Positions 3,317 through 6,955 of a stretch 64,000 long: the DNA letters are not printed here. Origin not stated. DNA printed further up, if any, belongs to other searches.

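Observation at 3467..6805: Single-polypeptide fusion of dicluster ferredoxin, NodU/CmcH-type carbamoyltransferase and a radical SAM domain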

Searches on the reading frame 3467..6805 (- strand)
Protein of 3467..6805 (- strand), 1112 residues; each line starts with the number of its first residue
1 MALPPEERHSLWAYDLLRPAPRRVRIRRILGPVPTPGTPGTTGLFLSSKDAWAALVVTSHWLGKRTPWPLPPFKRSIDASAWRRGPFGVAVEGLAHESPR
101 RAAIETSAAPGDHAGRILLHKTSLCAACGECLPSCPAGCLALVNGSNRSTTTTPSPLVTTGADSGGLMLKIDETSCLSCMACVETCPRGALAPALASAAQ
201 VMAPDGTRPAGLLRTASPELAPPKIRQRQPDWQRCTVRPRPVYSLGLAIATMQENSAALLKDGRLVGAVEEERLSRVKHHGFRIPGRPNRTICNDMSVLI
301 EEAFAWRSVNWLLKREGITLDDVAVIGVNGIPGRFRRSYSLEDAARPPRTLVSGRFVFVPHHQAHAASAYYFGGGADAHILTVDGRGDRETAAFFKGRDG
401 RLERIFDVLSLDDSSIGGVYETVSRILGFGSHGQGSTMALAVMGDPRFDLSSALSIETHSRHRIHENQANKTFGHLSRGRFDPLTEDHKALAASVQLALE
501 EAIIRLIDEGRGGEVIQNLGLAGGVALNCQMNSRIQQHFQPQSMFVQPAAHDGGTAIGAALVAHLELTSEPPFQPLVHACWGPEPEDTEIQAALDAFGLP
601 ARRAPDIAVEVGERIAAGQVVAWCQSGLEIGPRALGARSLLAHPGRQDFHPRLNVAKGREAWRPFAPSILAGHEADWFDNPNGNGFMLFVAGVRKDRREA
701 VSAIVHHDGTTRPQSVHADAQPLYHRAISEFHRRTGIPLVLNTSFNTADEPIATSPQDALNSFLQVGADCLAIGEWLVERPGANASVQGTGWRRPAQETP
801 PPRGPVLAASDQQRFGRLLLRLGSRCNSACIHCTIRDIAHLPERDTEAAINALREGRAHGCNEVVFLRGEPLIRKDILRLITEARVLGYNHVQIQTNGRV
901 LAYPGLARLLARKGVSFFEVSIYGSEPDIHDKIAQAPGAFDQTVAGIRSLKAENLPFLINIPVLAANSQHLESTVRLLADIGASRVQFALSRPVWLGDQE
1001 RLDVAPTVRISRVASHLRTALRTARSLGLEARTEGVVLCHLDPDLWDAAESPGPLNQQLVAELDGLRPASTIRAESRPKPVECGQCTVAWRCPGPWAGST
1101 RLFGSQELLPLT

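Call 3: search_protein_families(library=pfam, proteins=[window:3467-6805:-], max_evalue=0.1)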
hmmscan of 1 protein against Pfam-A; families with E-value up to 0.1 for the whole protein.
window:3467-6805:- (1112 aa): 13 families
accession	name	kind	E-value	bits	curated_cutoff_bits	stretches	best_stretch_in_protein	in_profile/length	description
PF16861.10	Carbam_trans_C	-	3.6e-57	193.1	27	1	613-780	2-170/170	Carbamoyltransferase C-terminus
PF02543.21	Carbam_trans_N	-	2.5e-32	113.1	24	2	356-561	127-346/346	Carbamoyltransferase N-terminus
PF04055.27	Radical_SAM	-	9.5e-20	71.9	29.5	1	823-978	4-166/166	Radical SAM superfamily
PF13187.11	Fer4_9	-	2.5e-07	31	27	1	125-190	2-51/52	4Fe-4S dicluster domain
PF12838.12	Fer4_7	-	2.6e-07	31.5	27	1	125-190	2-52/52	4Fe-4S dicluster domain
PF12837.12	Fer4_6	-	4.5e-06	26.8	25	2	170-191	3-24/24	4Fe-4S binding domain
PF00037.32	Fer4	-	2.5e-05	24.3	21.1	1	170-191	2-23/24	4Fe-4S binding domain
PF13237.11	Fer4_10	-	0.0022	18.3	25.5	2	121-187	5-53/53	4Fe-4S dicluster domain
PF13183.11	Fer4_8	-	0.0029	18.5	27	1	123-189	3-67/68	4Fe-4S dicluster domain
PF22521.2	HypF_C_2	-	0.0035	17.6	27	1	485-558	163-240/241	Carbamoyltransferase, Kae1-like Domain, second subdomain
PF12797.12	Fer4_2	-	0.011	16.1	24.5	1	170-187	4-21/22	4Fe-4S binding domain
PF14697.11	Fer4_21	-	0.043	14.4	35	1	170-190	2-22/59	4Fe-4S dicluster domain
PF13484.11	Fer4_16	-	0.051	14.8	30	1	176-194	2-20/66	4Fe-4S double cluster binding domain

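Call 4: search_protein_families(library=ncbifam, proteins=[window:3467-6805:-], max_evalue=0.1)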
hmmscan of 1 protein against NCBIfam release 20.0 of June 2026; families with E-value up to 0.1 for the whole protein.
window:3467-6805:- (1112 aa): 82 families (the best 25 are shown)
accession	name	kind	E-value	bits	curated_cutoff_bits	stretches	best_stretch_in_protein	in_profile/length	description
NF041651.1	nodul_NodU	equivalog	6.1e-33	114.4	1000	1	486-748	268-525/556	nodulation protein NodU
NF038332.1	rSAM_rare_HxsC4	exception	1.2e-25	90.4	500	1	813-989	11-192/335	radical SAM protein HxsC4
TIGR04545.1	rSAM_ahbD_hemeb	equivalog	1.8e-22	80.3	500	1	823-991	7-175/339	heme b synthase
TIGR03977.1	rSAM_pair_HxsC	equivalog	2.9e-20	72.3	267.9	1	822-1050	31-262/292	His-Xaa-Ser system radical SAM maturase HxsC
TIGR04055.1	rSAM_NirJ2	equivalog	5.8e-18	65.5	500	1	825-985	9-168/326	putative heme d1 biosynthesis radical SAM protein NirJ2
TIGR04251.1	SCM_rSAM_ScmF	equivalog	3.7e-17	62.8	400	1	820-999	8-190/353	SynChlorMet cassette radical SAM/SPASM protein ScmF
TIGR02109.1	PQQ_syn_pqqE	equivalog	4.8e-17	61.9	381.35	1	818-1006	9-197/358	pyrroloquinoline quinone biosynthesis protein PqqE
TIGR04051.1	rSAM_NirJ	equivalog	6.5e-16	58.2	515.45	1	822-991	8-174/354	heme d1 biosynthesis radical SAM protein NirJ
TIGR04347.1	pseudo_SAM_Halo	equivalog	3.3e-15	56.3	525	1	814-988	36-209/390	TIGR04347 family pseudo-SAM/SPASM protein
TIGR04546.1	rSAM_ahbC_deAc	equivalog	3.4e-15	55.7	650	1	822-988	45-210/390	12,18-didecarboxysiroheme deacetylase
TIGR02668.1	moaA_archaeal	equivalog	5e-15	55.3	325.25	1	818-997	12-192/303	GTP 3',8-cyclase MoaA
TIGR04053.2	TIGR04053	equivalog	5.4e-15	55.5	395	1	826-986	18-181/366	TIGR04053 family radical SAM/SPASM domain-containing protein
TIGR03913.1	rad_SAM_trio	equivalog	6.5e-14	51.2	591.75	1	809-991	10-192/477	GDL motif peptide-associated radical SAM/SPASM maturase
TIGR04250.1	SCM_rSAM_ScmE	equivalog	1.5e-13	50.4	400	1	822-980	9-167/358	SynChlorMet cassette radical SAM/SPASM protein ScmE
NF001199.0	PRK00164.2-1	equivalog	3.7e-13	49.3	231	1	818-979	14-176/308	GTP 3',8-cyclase MoaA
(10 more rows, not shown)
